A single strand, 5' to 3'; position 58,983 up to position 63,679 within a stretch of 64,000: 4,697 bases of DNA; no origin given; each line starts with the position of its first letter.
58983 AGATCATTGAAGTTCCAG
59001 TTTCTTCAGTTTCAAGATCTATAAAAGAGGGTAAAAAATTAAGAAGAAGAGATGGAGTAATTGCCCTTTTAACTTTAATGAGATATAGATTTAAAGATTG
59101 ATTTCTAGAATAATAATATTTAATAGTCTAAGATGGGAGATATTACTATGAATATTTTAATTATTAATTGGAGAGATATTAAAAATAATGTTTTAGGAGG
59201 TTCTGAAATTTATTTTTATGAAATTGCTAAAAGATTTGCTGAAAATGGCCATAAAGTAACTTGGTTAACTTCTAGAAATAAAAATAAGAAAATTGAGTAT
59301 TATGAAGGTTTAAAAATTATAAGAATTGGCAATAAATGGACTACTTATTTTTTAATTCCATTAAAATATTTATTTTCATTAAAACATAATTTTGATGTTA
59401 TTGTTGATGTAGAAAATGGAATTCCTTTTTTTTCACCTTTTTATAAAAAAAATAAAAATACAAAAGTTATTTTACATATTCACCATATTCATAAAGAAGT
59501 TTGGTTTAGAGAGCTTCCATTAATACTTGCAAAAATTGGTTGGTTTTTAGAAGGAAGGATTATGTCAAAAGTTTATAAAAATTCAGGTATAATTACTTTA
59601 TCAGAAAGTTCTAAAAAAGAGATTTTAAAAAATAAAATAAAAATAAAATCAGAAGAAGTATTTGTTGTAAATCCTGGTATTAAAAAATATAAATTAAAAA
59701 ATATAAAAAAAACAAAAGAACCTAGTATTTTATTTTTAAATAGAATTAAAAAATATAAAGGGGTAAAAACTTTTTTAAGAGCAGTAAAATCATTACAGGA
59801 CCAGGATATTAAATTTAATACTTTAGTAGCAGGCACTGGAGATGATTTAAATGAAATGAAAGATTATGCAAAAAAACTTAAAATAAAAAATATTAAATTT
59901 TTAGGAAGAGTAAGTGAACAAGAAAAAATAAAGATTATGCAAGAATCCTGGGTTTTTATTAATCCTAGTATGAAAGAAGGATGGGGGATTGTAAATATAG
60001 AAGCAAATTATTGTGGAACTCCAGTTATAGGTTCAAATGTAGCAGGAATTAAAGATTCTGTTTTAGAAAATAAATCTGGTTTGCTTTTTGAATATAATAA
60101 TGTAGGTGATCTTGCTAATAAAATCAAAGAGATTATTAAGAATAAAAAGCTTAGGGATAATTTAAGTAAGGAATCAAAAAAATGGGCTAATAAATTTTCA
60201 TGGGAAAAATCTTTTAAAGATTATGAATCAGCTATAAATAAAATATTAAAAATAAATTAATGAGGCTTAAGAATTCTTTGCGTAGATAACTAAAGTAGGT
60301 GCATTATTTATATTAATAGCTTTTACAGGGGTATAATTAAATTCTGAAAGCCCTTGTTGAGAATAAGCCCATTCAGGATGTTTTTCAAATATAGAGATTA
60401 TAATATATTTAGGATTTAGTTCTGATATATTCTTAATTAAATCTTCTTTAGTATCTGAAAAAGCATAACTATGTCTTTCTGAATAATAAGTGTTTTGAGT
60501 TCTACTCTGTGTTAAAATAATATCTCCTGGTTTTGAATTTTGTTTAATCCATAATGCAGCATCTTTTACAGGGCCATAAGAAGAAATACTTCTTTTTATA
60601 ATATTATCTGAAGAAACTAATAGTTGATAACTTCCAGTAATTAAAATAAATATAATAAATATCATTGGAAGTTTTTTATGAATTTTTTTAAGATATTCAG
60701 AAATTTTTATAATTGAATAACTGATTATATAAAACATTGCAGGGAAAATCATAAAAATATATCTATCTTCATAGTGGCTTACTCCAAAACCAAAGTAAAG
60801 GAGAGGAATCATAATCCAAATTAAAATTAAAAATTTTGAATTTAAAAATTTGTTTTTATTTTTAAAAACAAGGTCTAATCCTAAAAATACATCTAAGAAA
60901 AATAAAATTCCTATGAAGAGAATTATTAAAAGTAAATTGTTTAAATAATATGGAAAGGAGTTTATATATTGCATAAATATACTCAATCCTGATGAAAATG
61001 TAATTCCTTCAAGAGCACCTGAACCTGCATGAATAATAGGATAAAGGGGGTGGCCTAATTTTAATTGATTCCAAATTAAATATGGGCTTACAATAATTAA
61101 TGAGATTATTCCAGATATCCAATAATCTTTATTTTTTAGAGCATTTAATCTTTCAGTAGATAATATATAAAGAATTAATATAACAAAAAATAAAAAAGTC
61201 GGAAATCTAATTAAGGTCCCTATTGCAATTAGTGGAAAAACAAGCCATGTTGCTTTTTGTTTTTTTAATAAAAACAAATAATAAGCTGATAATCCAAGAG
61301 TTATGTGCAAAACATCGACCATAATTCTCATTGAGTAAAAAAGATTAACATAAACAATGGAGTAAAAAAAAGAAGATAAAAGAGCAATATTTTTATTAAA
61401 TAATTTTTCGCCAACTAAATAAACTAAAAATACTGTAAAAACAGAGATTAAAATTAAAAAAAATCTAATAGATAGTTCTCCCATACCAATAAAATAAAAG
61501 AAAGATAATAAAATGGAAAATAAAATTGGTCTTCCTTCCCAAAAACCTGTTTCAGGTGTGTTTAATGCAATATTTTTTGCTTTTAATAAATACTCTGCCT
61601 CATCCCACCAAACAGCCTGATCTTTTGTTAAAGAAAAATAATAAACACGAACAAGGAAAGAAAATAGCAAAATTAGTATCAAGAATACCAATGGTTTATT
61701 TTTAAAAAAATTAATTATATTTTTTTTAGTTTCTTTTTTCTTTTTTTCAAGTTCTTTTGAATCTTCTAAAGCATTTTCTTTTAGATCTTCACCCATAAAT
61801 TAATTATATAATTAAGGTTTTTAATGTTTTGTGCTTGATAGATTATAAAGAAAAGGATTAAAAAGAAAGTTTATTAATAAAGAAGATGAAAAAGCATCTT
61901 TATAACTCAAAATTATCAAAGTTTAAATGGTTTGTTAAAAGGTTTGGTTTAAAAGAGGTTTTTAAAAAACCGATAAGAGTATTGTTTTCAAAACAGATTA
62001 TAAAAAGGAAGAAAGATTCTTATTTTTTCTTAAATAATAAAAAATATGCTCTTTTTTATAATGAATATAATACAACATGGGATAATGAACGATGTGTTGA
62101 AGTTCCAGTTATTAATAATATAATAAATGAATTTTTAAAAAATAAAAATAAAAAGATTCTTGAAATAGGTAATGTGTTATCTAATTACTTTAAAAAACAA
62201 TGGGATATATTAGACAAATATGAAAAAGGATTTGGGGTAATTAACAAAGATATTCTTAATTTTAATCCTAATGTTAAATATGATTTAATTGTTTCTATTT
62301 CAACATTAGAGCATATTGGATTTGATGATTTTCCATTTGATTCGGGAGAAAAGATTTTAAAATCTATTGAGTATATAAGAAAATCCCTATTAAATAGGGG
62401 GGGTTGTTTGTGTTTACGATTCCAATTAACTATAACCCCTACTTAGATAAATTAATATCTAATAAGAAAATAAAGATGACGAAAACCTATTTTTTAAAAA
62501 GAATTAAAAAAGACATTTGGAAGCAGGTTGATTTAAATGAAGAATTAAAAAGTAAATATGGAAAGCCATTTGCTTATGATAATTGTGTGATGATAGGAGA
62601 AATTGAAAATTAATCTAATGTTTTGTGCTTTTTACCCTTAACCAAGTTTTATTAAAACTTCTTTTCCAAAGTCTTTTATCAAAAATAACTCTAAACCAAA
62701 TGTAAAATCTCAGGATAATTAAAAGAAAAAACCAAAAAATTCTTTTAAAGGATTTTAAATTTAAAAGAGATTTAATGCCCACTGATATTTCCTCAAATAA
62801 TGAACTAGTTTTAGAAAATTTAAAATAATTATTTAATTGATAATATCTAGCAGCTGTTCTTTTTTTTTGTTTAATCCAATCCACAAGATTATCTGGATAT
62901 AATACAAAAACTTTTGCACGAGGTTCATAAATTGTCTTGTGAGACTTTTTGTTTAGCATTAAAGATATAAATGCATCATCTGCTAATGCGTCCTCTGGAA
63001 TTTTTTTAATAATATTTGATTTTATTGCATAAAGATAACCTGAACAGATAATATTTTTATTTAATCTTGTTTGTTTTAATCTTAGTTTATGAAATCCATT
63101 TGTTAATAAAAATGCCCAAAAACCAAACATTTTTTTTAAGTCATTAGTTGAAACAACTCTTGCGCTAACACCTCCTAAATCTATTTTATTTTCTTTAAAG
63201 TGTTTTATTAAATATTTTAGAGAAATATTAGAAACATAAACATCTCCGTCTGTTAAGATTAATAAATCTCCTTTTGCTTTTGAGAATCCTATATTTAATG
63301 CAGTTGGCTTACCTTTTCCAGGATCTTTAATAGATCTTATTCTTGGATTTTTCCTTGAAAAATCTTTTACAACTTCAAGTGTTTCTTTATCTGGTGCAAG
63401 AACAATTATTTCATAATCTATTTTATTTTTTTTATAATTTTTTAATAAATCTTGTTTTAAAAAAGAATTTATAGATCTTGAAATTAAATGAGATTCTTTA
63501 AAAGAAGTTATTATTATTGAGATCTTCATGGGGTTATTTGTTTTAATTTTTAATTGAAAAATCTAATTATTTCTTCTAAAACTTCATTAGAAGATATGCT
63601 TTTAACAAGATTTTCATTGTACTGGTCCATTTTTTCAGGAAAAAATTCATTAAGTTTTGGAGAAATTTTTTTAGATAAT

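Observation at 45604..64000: Roughly 18 kb surface-glycosylation island with mixed archaeal and bacterial-type enzymes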

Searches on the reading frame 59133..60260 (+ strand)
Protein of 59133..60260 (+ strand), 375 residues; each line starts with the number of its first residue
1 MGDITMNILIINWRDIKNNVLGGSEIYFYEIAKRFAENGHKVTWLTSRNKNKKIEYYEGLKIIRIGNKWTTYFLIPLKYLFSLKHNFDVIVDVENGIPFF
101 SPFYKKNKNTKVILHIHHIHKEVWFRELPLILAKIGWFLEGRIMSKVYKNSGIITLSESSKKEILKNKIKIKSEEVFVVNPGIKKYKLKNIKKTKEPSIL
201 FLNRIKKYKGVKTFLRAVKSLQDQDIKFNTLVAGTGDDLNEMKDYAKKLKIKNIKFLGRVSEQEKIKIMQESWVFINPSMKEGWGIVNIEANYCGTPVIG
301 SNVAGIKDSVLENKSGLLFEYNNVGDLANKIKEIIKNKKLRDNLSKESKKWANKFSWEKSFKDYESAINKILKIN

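Call 7: search_protein_families(library=pfam, proteins=[window:59133-60260:+], max_evalue=0.01)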
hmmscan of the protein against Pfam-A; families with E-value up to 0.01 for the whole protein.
window:59133-60260:+ (375 aa): 7 families
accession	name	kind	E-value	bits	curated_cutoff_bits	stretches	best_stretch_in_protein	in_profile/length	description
PF00534.26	Glycos_transf_1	-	6.7e-43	146.6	26.4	1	186-351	5-172/172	Glycosyl transferases group 1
PF13692.12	Glyco_trans_1_4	-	6.3e-29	101.5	27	1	197-337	2-142/142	Glycosyl transferases group 1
PF13439.12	Glyco_transf_4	-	1.3e-11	45.3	28.5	1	22-183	2-166/170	Glycosyltransferase Family 4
PF20706.3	GT4-conflict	-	4.8e-11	42.7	26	1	171-369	169-363/385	Family 4 Glycosyltransferase in conflict systems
PF13524.12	Glyco_trans_1_2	-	1.4e-05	25.5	25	1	214-348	5-125/144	Glycosyl transferase-like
PF13579.12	Glyco_trans_4_4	-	0.00061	20.6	29.7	1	22-179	1-155/158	Glycosyl transferase 4-like domain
PF13477.12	Glyco_trans_4_2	-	0.0095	16.5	23.4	0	24-80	9-61/139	Glycosyl transferase 4-like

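Call 15: search_protein_families(library=ncbifam, proteins=[window:59133-60260:+], max_evalue=0.01)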
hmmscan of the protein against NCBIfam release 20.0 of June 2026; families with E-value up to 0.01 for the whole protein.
window:59133-60260:+ (375 aa): 44 families (the best 25 are shown)
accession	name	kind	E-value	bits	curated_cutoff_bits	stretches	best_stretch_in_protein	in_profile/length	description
TIGR02149.1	glgA_Coryne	subfamily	1.1e-27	97.2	302.4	1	150-359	145-378/391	glycogen synthase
TIGR03449.1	mycothiol_MshA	equivalog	5.7e-27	94.6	462.5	1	194-368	218-400/406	D-inositol-3-phosphate glycosyltransferase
TIGR03999.1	thiol_BshA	equivalog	4.3e-26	91.7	273.7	1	181-372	179-374/375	N-acetyl-alpha-D-glucosaminyl L-malate synthase BshA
NF041876.1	EPS_EpsE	equivalog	2.6e-23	82.9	400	1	192-355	210-380/389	exopolysaccharide biosynthesis GT4 family glycosyltransferase EpsE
NF041010.1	glycosy_Agl16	equivalog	9.9e-22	77.3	575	1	20-359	13-339/352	glycosylation protein Agl16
NF046085.1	XrtY_assoc_Gly1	equivalog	4.5e-21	75.2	400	1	145-371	156-384/387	XrtY-associated glycosyltransferase XYAG1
NF038295.1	EPS_HpsP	equivalog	6.1e-21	74.8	550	1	191-359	202-375/388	hormogonium polysaccharide biosynthesis glycosyltransferase HpsP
NF050056.1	ProtGlycPglH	equivalog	1.5e-20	73.6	600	1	148-367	135-349/354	GalNAc-alpha-(1->4)-GalNAc-alpha-(1->3)-diNAcBac-PP-undecaprenol alpha-1,4-N-acetyl-D-galactosaminyltransferase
NF038229.1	Glyco4_Geo_Pelo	equivalog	2.8e-19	69.3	400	1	144-372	103-337/338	GPMC system family 4 glycosyltransferase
TIGR03088.1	stp2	hypoth_equivalog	9.5e-18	64.4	409.05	1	190-370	186-372/374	TIGR03088 family PEP-CTERM/XrtA system glycosyltransferase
TIGR04157.1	glyco_rSAM_CFB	subfamily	3.3e-16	59.3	400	1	151-349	171-386/406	TIGR04157 family glycosyltransferase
NF047880.1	glyco_SdgA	exception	9.2e-16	57.5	800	1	146-368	265-487/488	serine-aspartate repeat adhesin O-glycosyltransferase SdgA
NF047684.1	TeichurnBiosyTuaC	equivalog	1.7e-15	56.8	550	1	197-350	220-368/391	teichuronic acid biosynthesis protein TuaC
TIGR02095.1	glgA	subfamily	3.5e-15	55.6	328.45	1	193-369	291-475/477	glycogen/starch synthase, ADP-glucose type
TIGR04063.1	stp3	hypoth_equivalog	8.3e-15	54.6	442.05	1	196-372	213-396/397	TIGR04063 family PEP-CTERM/XrtA system glycosyltransferase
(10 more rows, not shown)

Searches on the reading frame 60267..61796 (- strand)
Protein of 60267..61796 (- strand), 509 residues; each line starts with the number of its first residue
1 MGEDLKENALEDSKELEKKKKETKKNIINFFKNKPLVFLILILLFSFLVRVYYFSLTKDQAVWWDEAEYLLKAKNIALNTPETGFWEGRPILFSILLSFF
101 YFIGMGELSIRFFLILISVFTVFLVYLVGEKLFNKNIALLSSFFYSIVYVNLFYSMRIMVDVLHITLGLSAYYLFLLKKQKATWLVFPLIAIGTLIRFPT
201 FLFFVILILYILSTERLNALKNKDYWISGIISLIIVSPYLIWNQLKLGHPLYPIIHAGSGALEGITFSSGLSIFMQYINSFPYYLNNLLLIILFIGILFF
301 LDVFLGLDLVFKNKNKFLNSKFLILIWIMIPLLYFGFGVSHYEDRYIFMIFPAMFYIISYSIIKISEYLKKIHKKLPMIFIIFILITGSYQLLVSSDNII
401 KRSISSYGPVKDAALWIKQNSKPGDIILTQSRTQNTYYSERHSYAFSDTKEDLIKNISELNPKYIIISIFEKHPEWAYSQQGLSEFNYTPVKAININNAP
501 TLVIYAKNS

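Call 7: search_protein_families(library=pfam, proteins=[window:60267-61796:-], max_evalue=0.01)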
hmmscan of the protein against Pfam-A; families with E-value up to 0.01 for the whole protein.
window:60267-61796:- (509 aa): 3 families
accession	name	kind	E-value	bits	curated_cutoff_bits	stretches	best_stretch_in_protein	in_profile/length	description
PF13231.12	PMT_2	-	3e-16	60.5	26.1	1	89-242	2-160/160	Dolichyl-phosphate-mannose-protein mannosyltransferase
PF03901.23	Glyco_transf_22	-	1.9e-05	24.5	23.8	1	281-387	257-358/414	Alg9-like mannosyltransferase family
PF14897.12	EpsG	-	0.0013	18.4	30.1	1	38-397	4-317/326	EpsG family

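Call 15: search_protein_families(library=ncbifam, proteins=[window:60267-61796:-], max_evalue=0.01)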
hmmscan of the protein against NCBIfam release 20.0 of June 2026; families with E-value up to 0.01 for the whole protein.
window:60267-61796:- (509 aa): 1 family
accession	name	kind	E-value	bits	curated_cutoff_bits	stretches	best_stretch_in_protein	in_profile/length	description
NF047440.1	LA3751_2_3_fam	subfamily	3.3e-06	26.2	200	1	90-413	82-402/460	LA_3751/LA_3752 family putative glycosyltransferase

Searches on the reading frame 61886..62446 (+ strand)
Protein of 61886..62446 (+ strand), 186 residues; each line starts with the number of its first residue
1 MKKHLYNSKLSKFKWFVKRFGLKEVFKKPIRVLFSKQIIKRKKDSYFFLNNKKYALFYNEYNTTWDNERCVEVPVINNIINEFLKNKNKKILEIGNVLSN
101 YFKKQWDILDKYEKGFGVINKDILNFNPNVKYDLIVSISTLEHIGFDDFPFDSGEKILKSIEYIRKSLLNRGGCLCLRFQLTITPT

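Call 7: search_protein_families(library=pfam, proteins=[window:61886-62446:+], max_evalue=0.01)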
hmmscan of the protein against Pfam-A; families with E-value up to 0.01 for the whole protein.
window:61886-62446:+ (186 aa): 0 families

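Call 15: search_protein_families(library=ncbifam, proteins=[window:61886-62446:+], max_evalue=0.01)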
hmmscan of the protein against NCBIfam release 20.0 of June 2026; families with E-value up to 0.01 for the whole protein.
window:61886-62446:+ (186 aa): 0 families

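Call 33: search_protein_families(library=pfam, proteins=[window:61886-62446:+], max_evalue=0.1)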
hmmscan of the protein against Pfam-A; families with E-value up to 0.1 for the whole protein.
window:61886-62446:+ (186 aa): 0 families

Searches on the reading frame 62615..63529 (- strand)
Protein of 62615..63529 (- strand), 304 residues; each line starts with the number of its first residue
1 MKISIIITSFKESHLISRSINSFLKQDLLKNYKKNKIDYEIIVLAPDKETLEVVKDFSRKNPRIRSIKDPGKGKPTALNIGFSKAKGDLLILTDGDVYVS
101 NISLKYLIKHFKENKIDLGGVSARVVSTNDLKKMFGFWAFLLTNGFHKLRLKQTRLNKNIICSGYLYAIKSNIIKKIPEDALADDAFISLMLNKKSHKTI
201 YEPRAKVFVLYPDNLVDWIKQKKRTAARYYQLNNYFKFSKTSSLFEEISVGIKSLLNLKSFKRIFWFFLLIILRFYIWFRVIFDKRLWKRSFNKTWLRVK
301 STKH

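Call 7: search_protein_families(library=pfam, proteins=[window:62615-63529:-], max_evalue=0.01)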
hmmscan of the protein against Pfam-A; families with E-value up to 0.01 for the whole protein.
window:62615-63529:- (304 aa): 5 families
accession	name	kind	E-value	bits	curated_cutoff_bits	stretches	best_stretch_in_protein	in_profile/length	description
PF00535.33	Glycos_transf_2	-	8e-19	68.6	23.3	1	4-163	1-154/168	Glycosyl transferase family 2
PF13641.12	Glyco_tranf_2_3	-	9.4e-17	62.2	27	1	3-224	3-226/230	Glycosyltransferase like family 2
PF13632.12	Glyco_trans_2_3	-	1.1e-08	35.6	27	1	91-280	3-179/198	Glycosyl transferase family group 2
PF10111.15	Glyco_tranf_2_2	-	2.5e-05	24.4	27.3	1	28-113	19-108/276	Glycosyltransferase like family 2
PF13506.12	Glyco_transf_21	-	2.9e-05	24.1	21.7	1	74-204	18-149/174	Glycosyl transferase family 21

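Call 15: search_protein_families(library=ncbifam, proteins=[window:62615-63529:-], max_evalue=0.01)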
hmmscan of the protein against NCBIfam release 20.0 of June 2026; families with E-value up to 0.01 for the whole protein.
window:62615-63529:- (304 aa): 14 families
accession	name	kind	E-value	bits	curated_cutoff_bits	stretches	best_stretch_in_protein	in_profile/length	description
TIGR03937.1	PgaC_IcaA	equivalog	8.1e-19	67.8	422.3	1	2-278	46-314/407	poly-beta-1,6-N-acetyl-D-glucosamine synthase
NF047588.1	GlcsyltransPgfSStrep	equivalog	2.6e-10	40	500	1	1-115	1-114/308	glycosyltransferase PgfS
NF038299.1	EPS_HpsN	equivalog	4.5e-08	32.4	425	1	2-133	2-127/317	hormogonium polysaccharide biosynthesis glycosyltransferase HpsN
NF050050.1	ProtGlycPglI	equivalog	1.4e-07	31.2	500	1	2-113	3-110/306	GalNAc(5)-diNAcBac-PP-undecaprenol beta-1,3-glucosyltransferase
NF007482.0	PRK10073.1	equivalog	2.8e-06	26.6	423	1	2-127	7-126/334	glycosyltransferase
TIGR03965.1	mycofact_glyco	equivalog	2.7e-05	23.3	280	1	51-129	117-195/467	mycofactocin biosynthesis glycosyltransferase MftF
TIGR03111.1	glyc2_xrt_Gpos1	hypoth_equivalog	6.1e-05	22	363.95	1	2-275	50-335/439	TIGR03111 family XrtG-associated glycosyltransferase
NF047683.1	TeichurnBiosyTuaG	equivalog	0.00011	22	400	1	2-117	7-117/252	teichuronic acid biosynthesis protein TuaG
TIGR04242.1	nodulat_NodC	equivalog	0.00013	21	550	1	3-229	50-284/395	chitooligosaccharide synthase NodC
NF041875.1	EPS_EpsD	equivalog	0.00049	19.6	370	1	4-112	2-105/325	exopolysaccharide biosynthesis glycosyltransferase EpsD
NF045692.1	OglycostaseCruG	equivalog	0.00093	18.2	600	1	2-177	42-218/386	2'-O-glycosyltransferase CruG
TIGR04283.1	glyco_like_mftF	equivalog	0.0031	17.1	182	1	3-131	1-117/221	TIGR04283 family arsenosugar biosynthesis glycosyltransferase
NF053739.1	GlytfEpsEBac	equivalog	0.0033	16.5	450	1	2-99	2-95/265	glycosyltransferase EpsE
TIGR03030.1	CelA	equivalog_domain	0.0074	14.3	699.1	0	181-231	329-379/714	UDP-forming cellulose synthase catalytic subunit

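Call 76: find_encoding_contigs(protein=window:62615-63529:-, flank=10000, max_places=2)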
Protein window:62615-63529:- (304 aa): no gene with exactly this product is on record in the collection.
